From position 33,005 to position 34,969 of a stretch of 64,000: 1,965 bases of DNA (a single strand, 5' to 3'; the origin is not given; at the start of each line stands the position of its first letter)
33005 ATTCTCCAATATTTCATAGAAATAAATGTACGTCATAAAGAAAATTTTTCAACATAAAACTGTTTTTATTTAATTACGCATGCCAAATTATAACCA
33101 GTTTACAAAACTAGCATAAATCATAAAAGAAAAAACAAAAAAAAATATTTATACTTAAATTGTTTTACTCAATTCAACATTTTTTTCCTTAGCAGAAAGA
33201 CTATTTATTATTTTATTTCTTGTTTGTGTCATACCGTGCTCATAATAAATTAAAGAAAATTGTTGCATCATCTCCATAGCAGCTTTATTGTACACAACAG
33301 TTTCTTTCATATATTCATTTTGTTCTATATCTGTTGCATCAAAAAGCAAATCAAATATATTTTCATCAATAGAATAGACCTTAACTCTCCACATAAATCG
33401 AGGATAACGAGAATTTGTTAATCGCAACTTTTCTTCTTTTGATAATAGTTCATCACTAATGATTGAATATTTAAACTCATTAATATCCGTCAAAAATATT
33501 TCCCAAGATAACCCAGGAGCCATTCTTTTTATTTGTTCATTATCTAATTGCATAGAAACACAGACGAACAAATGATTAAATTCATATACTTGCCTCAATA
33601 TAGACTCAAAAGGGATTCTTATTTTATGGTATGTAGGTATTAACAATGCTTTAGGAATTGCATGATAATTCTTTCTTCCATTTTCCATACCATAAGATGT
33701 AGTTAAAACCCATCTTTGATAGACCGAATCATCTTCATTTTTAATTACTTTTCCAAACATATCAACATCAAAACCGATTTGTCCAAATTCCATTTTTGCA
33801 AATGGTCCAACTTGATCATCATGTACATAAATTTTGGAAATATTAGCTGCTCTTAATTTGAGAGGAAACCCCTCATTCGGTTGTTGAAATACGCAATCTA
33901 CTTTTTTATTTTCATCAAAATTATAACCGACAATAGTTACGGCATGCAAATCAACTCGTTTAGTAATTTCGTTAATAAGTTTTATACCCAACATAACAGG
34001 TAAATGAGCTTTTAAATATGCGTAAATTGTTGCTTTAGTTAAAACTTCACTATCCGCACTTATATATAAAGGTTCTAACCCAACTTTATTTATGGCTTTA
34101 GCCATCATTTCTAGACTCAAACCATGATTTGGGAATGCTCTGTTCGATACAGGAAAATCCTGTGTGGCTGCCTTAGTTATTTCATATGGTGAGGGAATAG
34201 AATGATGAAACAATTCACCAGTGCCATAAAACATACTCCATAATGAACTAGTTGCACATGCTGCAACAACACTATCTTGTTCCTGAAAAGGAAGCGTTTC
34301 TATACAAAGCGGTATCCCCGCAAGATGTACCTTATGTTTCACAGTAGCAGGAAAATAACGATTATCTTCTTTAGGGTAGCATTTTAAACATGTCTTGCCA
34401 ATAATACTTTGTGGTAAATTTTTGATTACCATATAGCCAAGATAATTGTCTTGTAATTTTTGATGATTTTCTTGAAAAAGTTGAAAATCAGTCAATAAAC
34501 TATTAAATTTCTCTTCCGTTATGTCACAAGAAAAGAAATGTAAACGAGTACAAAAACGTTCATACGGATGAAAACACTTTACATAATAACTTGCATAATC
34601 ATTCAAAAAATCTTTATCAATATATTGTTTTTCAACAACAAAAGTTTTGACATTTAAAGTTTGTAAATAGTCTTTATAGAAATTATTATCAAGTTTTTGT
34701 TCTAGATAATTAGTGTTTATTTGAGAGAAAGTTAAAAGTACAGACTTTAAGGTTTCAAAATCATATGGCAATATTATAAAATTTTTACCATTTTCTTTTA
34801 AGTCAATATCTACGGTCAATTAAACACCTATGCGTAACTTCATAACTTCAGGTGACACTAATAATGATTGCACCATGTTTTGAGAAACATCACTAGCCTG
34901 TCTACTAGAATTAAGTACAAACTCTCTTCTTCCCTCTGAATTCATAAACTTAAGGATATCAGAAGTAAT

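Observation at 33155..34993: Candidate undescribed two-gene system: 57-aa protein coupled to a 554-aa papain-fold-like cysteine protease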

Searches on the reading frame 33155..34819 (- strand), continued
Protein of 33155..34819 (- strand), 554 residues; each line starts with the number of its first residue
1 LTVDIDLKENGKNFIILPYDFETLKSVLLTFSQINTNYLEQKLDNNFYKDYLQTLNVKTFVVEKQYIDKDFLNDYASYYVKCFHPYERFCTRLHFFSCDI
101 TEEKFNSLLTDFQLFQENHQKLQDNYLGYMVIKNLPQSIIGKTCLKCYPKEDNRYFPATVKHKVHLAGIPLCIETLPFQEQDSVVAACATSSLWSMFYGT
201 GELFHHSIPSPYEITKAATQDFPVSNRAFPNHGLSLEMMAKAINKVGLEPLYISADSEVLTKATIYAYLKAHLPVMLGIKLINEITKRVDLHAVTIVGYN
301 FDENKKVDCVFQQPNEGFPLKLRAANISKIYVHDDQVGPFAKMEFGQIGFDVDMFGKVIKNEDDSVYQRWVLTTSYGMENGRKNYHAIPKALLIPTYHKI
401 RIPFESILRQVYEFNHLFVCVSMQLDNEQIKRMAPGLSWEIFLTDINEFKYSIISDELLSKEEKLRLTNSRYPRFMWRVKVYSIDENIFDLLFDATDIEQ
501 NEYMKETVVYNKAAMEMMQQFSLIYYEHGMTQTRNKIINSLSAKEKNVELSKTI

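Call 80: search_protein_families(library=pfam, proteins=[L016:3175-4104:-, L016:5247-5609:+, L043:7533-8093:-, L043:8077-8463:-, L043:9363-10391:+], max_evalue=0.1)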
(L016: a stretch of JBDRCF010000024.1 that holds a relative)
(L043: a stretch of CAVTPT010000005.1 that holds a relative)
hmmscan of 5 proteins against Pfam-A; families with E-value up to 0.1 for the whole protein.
L016:3175-4104:- (309 aa): 1 family
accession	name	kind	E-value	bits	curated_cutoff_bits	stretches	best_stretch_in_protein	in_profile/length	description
PF00899.27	ThiF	-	2.1e-26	93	28.1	1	38-264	8-223/238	ThiF family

L016:5247-5609:+ (120 aa): 3 families
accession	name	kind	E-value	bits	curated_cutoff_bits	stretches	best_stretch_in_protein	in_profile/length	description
PF13443.12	HTH_26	-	2.3e-05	25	22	1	24-70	9-57/63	Cro/C1-type HTH DNA-binding domain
PF01381.28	HTH_3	-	0.00018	21.9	23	1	21-60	5-45/55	Helix-turn-helix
PF13560.12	HTH_31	-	0.0043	17.8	27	1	21-66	10-57/64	Helix-turn-helix domain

L043:7533-8093:- (186 aa): 2 families
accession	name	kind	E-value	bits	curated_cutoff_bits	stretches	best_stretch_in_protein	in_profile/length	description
PF06114.19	Peptidase_M78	-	3.1e-12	46.8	22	1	76-167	28-117/123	IrrE N-terminal-like domain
PF25410.1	PH_34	-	0.044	14.1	27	1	77-122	26-69/149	PH-like domain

L043:8077-8463:- (128 aa): 4 families
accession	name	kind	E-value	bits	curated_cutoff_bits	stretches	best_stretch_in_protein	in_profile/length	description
PF01381.28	HTH_3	-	1.6e-08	34.9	23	1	26-71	7-54/55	Helix-turn-helix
PF12844.13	HTH_19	-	2.5e-06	27.7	30.2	1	5-71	7-57/64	Helix-turn-helix domain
PF13560.12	HTH_31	-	2.4e-05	25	27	1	23-68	12-57/64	Helix-turn-helix domain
PF13443.12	HTH_26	-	0.0012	19.5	22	1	28-68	12-53/63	Cro/C1-type HTH DNA-binding domain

L043:9363-10391:+ (342 aa): 8 families
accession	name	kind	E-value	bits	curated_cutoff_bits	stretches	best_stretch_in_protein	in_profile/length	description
PF00899.27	ThiF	-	8.1e-29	100.9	28.1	1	180-326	3-149/238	ThiF family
PF02737.24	3HCDH_N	-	0.0036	17.7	22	1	198-292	2-83/180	3-hydroxyacyl-CoA dehydrogenase, NAD binding domain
PF03807.23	F420_oxidored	-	0.0039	18.2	21.6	1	197-247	1-45/94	NADP oxidoreductase coenzyme F420-dependent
PF02826.25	2-Hacid_dh_C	-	0.0039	17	25.1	1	188-225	29-65/178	D-isomer specific 2-hydroxyacid dehydrogenase, NAD binding domain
PF10727.15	Rossmann-like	-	0.058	13.6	23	1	194-221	13-40/131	Rossmann-like domain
PF02254.24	TrkA_N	-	0.066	14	23.8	0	200-229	3-31/116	TrkA-N domain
PF03435.24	Sacchrp_dh_NADP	-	0.069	13.9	25.1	0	198-235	1-39/129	Saccharopine dehydrogenase NADP binding domain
PF01488.26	Shikimate_DH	-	0.081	13.4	24.3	0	191-226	8-43/138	Shikimate / quinate 5-dehydrogenase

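Call 84: search_protein_representatives(alignment_id=A1)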
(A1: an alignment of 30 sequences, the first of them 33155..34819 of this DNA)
Query: 30 sequences, 532 profile positions. Proteins with E-value up to 0.001 (for the whole library): 4676; up to 1e-10: 3780; up to 1e-30: 2140. The best 150 are listed.
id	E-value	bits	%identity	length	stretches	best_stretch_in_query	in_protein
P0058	1.6e-234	795.8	-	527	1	5-529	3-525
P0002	4.3e-221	751.5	-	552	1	3-529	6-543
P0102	1.2e-215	733.5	-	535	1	4-527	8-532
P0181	6.5e-214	727.8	-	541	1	5-527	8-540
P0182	6.9e-206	701.3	-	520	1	6-524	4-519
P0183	1.4e-201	687.1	-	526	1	5-525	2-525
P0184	1.6e-200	683.6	-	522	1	5-526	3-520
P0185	7.2e-200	681.5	-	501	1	4-481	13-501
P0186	7.7e-199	678.0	-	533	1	4-527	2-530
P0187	9.2e-199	677.8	-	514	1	4-525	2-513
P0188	1.2e-198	677.4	-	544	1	6-528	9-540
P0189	1.9e-198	676.7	-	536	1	6-527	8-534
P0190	5.5e-198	675.2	-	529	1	4-525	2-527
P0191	2.5e-196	669.7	-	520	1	4-499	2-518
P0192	5.7e-196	668.6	-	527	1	4-528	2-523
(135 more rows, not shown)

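Call 90: search_protein_families(library=padloc, proteins=[L090:4839-7019:+, L091:4926-7085:+, L090:4616-4783:+, L091:4699-4857:+, P0058, P0023], max_evalue=0.01)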
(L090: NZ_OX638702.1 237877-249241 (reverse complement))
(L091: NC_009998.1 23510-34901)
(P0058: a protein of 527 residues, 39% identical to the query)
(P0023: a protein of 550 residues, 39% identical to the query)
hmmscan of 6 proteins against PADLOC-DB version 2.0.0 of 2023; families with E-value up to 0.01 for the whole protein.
L090:4839-7019:+ (726 aa): 0 families

L091:4926-7085:+ (719 aa): 0 families

L090:4616-4783:+ (55 aa): 0 families

L091:4699-4857:+ (52 aa): 0 families

P0058 (527 aa): 0 families

P0023 (550 aa): 0 families

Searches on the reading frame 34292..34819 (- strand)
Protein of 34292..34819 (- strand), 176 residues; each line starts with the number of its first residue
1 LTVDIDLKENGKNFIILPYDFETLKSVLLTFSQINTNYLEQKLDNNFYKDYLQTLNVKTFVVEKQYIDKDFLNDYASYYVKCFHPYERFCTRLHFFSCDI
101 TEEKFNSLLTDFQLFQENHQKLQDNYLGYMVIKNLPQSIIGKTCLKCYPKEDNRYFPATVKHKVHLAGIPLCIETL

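Call 32: search_solved_structures(query=A2, max_evalue=10, show_alignments=2)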
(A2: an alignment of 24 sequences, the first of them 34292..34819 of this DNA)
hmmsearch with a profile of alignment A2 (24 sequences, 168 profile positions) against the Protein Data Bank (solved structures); distinct sequences matched with E-value up to 10: 5.
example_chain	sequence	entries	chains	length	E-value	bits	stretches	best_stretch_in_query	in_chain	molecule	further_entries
1zca_A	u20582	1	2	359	0.65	12.8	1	62-115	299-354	G alpha i/12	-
1ex6_A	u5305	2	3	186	0.92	12.3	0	94-142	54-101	GUANYLATE KINASE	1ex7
1gky_A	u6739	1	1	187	0.94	12.3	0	94-143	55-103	GUANYLATE KINASE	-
4f4j_A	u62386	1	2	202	1.2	11.9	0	94-142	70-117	Guanylate kinase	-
7wz7_A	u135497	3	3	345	8.8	9.1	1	49-115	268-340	engineered G alpha 12 subunit | engineered mini-G12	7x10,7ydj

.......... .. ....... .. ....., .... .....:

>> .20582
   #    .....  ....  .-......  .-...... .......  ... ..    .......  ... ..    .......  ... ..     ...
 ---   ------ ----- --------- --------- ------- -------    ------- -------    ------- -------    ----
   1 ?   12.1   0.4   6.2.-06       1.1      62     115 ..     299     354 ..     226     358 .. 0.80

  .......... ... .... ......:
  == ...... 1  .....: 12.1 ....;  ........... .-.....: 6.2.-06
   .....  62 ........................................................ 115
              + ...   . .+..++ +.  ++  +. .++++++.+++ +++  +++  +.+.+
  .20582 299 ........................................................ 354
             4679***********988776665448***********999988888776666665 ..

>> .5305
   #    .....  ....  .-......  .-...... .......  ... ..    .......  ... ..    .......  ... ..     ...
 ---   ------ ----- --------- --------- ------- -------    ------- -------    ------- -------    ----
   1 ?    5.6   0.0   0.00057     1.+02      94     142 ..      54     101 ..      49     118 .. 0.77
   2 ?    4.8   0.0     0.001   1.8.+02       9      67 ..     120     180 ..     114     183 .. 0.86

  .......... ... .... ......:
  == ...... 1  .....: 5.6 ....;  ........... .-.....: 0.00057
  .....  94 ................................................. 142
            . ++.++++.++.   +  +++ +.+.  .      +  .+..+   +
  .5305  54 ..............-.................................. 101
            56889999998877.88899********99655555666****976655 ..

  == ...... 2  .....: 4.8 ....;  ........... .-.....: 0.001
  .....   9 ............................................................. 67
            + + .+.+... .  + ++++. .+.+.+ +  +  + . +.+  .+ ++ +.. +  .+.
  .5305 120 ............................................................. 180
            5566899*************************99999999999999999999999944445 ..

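Call 40: predict_structure(alignment_id=A2)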
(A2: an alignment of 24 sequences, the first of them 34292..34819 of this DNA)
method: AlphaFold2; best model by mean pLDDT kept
length: 176 residues; sequences in the alignment: 24
mean_pLDDT: 86.2   pTM: 0.84
mean pLDDT of the five models: 86.2, 83.3, 82.6, 81.2, 81.2
residues with pLDDT >= 90: 91; 70-90: 70; 50-70: 13; < 50: 2
segments of 3 or more residues with pLDDT < 50: none
pLDDT, mean of each block of 10 residues (from residue 1): 63 93 92 86 83 94 90 75 80 97 94 94 96 83 83 69 92 89
secondary structure, 60 per line:
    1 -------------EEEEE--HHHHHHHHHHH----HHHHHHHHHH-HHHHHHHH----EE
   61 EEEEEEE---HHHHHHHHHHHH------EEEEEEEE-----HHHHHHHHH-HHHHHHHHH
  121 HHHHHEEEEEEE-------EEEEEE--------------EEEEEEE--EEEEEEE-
elements in order: E14-18 H21-31 H36-45 H47-54 E59-67 H71-82 E89-96 H102-110 H112-125 E126-132 E140-145 E160-166 E169-175

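Call 43: fold_search(model_id=the predicted structure, library=pdb)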
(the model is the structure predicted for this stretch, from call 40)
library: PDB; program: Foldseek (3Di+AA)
matches with E <= 10: 111; with E <= 0.001: 0
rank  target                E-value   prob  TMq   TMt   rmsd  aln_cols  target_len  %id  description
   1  3frm_A                2.1e+00  0.04  0.18  0.14  11.1       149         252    9  The crystal structure of a functionally unknown conserved protein from Staphylococcus epidermidis ATCC 12228. (released 2009-01-27)
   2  8qyl_L                2.4e+00  0.02  0.16  0.15  12.0       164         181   14  Human 20S proteasome assembly intermediate structure 2 (released 2024-02-21)
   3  9ged_B                2.4e+00  0.01  0.13  0.13  22.8       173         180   11  Entamoeba histolytica Gal/GalNAc lectin heavy chain residues 808-992 (released 2026-02-11)
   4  6e6g                  2.7e+00  0.09  0.11  0.11   4.3        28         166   11  KRAS G13D bound to GDP (K13GDP) (released 2019-07-31)
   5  9ged_C                2.7e+00  0.01  0.13  0.13  23.5       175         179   12  Entamoeba histolytica Gal/GalNAc lectin heavy chain residues 808-992 (released 2026-02-11)
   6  9ged_A                3.1e+00  0.01  0.13  0.13  23.2       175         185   12  Entamoeba histolytica Gal/GalNAc lectin heavy chain residues 808-992 (released 2026-02-11)
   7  9c3m_A                4.0e+00  0.07  0.09  0.09   5.6        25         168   16  Crystal structure of GDP-bound KRAS G12D/F28K: Suppressing G12D oncogenicity via second-site F28K mutation (released 2025-10-08)
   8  7eyx                  4.0e+00  0.06  0.09  0.10   4.3        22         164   18  Crystal structure of Mg-free KRAS-G12D bound to GDP (released 2021-06-16)
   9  2h7v_B                4.5e+00  0.05  0.10  0.09   4.5        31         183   22  Co-crystal structure of YpkA-Rac1 (released 2006-09-19)
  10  1z4w_A                4.5e+00  0.01  0.14  0.08  15.6       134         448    9  Parainfluenza Virus 5 (SV5) Hemagglutinin-Neuraminidase (HN) with ligand DANA (soaked with DANA, pH8.0) (released 2005-05-24)
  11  2c2h_B                4.8e+00  0.06  0.09  0.10   4.5        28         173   21  CRYSTAL STRUCTURE OF THE HUMAN RAC3 IN COMPLEX WITH GDP (released 2005-10-13)
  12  6pu2_A                5.1e+00  0.03  0.17  0.08   9.7        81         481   12  Dark, Mutant H275T , 100K, PCM Myxobacterial Phytochrome, P2 (released 2019-10-09)
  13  8xkj_MODEL_1_A        5.1e+00  0.01  0.15  0.20  13.1       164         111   10  Ckappa domain of human immunoglobulin (released 2025-02-05)
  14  5kyk_C                5.4e+00  0.04  0.09  0.10   4.7        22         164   18  Covalent GTP-competitive inhibitors of KRAS G12C: Guanosine bisphosphonate Analogs (released 2017-04-12)
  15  9rfb_A                5.4e+00  0.04  0.09  0.09   5.1        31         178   22  Crystal Structure of Human Rac1 in Complex with the Scaffold Protein POSH (residues 321-348) (released 2025-12-03)
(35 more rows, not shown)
